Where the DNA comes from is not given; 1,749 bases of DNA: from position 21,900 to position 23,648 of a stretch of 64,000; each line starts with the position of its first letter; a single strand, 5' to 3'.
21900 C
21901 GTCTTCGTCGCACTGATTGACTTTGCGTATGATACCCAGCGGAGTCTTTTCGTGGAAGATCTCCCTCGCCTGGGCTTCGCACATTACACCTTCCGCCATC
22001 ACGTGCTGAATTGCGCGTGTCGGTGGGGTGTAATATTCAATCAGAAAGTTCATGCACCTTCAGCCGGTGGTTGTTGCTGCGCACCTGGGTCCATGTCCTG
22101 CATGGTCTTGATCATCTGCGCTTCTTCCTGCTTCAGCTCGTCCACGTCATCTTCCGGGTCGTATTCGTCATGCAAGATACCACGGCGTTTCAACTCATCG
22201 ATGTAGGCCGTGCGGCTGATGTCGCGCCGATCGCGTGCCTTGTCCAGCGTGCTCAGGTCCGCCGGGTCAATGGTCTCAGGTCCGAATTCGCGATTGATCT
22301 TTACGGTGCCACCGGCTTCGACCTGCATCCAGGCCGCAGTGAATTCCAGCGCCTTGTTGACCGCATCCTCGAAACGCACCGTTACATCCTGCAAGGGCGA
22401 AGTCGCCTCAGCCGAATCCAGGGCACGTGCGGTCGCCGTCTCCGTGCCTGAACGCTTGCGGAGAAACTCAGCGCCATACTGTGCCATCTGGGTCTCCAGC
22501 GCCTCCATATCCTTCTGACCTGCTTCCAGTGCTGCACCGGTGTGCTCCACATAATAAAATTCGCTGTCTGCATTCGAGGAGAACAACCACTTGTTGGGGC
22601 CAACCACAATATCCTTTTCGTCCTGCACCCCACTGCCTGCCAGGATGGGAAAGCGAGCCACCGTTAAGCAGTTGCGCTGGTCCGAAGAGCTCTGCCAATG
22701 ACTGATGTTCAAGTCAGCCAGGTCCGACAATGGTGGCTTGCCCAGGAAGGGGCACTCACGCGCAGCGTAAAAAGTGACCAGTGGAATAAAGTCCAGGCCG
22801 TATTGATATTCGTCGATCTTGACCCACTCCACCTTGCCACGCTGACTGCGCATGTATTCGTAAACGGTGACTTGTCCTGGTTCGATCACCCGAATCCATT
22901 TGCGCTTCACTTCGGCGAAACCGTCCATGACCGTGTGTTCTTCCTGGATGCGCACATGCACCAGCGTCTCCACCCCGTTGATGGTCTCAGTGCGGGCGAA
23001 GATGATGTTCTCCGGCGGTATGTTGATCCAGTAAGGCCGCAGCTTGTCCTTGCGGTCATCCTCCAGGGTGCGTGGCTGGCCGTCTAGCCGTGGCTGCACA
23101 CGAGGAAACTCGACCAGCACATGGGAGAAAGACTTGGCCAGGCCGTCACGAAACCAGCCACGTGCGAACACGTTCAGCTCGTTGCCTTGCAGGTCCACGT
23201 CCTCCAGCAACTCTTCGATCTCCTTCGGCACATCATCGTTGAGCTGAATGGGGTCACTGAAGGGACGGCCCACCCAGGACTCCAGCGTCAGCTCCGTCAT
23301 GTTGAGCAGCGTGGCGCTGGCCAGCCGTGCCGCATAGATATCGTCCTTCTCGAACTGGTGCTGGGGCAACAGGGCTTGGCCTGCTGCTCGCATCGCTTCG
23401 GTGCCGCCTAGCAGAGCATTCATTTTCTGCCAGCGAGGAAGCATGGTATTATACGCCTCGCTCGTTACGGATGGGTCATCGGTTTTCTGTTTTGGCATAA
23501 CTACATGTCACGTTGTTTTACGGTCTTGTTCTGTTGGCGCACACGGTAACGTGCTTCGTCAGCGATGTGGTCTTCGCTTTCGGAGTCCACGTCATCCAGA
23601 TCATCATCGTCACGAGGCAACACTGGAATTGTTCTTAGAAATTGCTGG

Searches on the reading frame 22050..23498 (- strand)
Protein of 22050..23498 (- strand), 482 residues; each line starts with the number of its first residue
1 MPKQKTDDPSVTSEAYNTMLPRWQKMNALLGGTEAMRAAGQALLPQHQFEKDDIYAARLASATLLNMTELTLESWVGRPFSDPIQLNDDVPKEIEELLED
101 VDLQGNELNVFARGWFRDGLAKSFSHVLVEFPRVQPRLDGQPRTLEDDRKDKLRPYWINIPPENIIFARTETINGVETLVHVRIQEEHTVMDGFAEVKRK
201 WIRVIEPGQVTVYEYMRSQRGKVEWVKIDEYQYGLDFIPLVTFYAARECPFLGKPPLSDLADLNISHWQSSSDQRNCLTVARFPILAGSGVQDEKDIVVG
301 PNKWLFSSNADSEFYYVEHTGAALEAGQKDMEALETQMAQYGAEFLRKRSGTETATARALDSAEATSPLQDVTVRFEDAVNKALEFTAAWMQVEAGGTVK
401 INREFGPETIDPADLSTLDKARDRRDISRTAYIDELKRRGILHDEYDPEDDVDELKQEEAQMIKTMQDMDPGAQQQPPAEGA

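Call 9: search_protein_families(library=pfam, proteins=[window:22050-23498:-])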
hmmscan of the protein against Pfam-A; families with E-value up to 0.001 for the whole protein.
window:22050-23498:- (482 aa): 1 family
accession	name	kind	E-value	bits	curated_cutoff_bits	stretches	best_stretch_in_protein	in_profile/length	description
PF13264.11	DUF4055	-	2.4e-39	135.1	25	1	256-391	1-140/140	Domain of unknown function (DUF4055)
